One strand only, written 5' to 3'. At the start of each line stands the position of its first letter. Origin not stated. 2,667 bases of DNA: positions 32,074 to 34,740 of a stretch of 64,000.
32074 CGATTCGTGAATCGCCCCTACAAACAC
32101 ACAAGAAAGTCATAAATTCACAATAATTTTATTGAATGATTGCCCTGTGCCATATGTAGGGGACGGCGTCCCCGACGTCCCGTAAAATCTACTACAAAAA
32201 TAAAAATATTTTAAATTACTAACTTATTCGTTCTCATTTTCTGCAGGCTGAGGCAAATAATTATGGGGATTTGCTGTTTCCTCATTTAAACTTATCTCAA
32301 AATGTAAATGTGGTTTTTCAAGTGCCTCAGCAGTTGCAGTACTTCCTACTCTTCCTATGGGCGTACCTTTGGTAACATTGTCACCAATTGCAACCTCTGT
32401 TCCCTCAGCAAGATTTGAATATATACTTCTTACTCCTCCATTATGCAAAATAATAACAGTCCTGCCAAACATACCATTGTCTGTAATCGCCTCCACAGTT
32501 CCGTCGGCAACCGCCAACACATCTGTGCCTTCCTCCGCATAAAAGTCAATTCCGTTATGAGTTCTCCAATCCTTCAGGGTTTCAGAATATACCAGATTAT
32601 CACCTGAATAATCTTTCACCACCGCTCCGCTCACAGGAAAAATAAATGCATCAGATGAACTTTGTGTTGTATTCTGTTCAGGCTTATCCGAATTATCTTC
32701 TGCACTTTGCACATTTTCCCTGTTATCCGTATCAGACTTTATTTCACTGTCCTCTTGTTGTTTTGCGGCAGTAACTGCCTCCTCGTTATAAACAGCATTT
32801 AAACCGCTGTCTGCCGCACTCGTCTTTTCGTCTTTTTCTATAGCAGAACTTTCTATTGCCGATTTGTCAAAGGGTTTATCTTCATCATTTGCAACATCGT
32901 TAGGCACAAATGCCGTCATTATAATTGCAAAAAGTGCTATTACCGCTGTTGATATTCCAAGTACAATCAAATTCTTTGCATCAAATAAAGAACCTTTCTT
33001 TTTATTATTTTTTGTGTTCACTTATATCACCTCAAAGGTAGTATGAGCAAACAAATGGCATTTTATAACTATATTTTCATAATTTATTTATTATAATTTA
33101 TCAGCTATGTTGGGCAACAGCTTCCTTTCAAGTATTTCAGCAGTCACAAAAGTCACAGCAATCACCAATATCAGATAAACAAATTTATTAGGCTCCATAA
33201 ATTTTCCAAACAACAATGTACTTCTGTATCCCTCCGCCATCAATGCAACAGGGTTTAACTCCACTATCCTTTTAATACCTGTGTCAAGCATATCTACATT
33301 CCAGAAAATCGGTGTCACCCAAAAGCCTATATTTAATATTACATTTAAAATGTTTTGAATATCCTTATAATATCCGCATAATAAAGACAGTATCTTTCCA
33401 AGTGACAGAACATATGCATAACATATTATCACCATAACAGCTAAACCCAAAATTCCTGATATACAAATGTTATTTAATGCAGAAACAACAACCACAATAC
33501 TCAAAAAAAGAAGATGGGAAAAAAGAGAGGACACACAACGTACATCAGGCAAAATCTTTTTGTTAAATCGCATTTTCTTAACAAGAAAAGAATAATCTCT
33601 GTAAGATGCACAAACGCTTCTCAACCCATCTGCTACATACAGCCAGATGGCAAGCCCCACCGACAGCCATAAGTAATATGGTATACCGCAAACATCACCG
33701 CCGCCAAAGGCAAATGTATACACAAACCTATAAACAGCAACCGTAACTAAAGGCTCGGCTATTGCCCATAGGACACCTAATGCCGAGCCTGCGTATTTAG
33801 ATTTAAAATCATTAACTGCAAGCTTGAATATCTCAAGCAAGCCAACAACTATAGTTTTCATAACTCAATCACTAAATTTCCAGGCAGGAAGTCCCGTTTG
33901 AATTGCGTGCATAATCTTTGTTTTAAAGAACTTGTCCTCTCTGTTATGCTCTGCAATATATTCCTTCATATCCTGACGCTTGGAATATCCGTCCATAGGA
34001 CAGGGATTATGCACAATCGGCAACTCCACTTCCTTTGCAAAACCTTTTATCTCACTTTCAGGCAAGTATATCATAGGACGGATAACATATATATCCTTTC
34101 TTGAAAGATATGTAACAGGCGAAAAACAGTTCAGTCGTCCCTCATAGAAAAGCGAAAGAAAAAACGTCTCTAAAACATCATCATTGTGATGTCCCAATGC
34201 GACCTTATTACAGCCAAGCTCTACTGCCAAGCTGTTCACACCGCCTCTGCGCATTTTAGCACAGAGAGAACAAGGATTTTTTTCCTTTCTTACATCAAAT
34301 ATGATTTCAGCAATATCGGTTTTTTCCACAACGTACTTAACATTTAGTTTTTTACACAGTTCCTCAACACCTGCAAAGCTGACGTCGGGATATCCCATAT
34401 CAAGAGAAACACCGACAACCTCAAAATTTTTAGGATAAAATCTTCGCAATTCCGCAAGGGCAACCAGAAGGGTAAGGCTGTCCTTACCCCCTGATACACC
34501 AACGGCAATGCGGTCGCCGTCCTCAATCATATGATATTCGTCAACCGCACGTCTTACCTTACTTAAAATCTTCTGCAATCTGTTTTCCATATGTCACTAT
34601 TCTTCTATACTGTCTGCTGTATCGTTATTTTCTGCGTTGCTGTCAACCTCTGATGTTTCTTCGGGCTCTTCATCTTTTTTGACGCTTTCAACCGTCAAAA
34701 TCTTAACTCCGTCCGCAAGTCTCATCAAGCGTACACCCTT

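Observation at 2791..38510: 95-110 nt structured intergenic element (family A) with compensatory changes in two helices and an invariant GGCTTGG loop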

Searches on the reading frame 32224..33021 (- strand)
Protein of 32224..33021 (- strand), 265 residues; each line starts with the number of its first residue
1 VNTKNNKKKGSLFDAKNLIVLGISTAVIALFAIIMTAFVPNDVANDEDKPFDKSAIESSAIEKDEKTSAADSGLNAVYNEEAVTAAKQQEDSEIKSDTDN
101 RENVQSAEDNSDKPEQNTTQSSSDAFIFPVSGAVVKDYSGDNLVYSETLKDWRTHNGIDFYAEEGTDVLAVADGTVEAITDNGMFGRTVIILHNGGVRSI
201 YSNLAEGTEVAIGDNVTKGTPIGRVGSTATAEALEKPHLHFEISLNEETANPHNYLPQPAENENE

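Call 49: search_protein_families(library=pfam, proteins=[window:32224-33021:-], max_evalue=0.0001)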
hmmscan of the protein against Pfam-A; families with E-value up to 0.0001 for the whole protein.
window:32224-33021:- (265 aa): 1 family
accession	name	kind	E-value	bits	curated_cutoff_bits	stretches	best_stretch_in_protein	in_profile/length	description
PF01551.29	Peptidase_M23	-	9.6e-26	90.3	28.7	1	154-252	2-96/96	Peptidase family M23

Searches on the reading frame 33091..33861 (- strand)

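Call 49: search_protein_families(library=pfam, proteins=[window:33091-33861:-], max_evalue=0.0001)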
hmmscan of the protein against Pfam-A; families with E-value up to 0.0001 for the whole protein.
window:33091-33861:- (256 aa): 1 family
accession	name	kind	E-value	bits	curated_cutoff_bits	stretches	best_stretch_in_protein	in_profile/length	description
PF01061.29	ABC2_membrane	-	3.9e-11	43.3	26.9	1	14-216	6-210/211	ABC-2 type transporter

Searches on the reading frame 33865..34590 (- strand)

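Call 49: search_protein_families(library=pfam, proteins=[window:33865-34590:-], max_evalue=0.0001)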
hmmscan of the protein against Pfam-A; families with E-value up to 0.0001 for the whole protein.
window:33865-34590:- (241 aa): 1 family
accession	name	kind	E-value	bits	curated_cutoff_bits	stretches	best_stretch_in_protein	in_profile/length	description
PF01171.26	ATP_bind_3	-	3.9e-19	69.5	27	1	28-195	2-166/182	PP-loop family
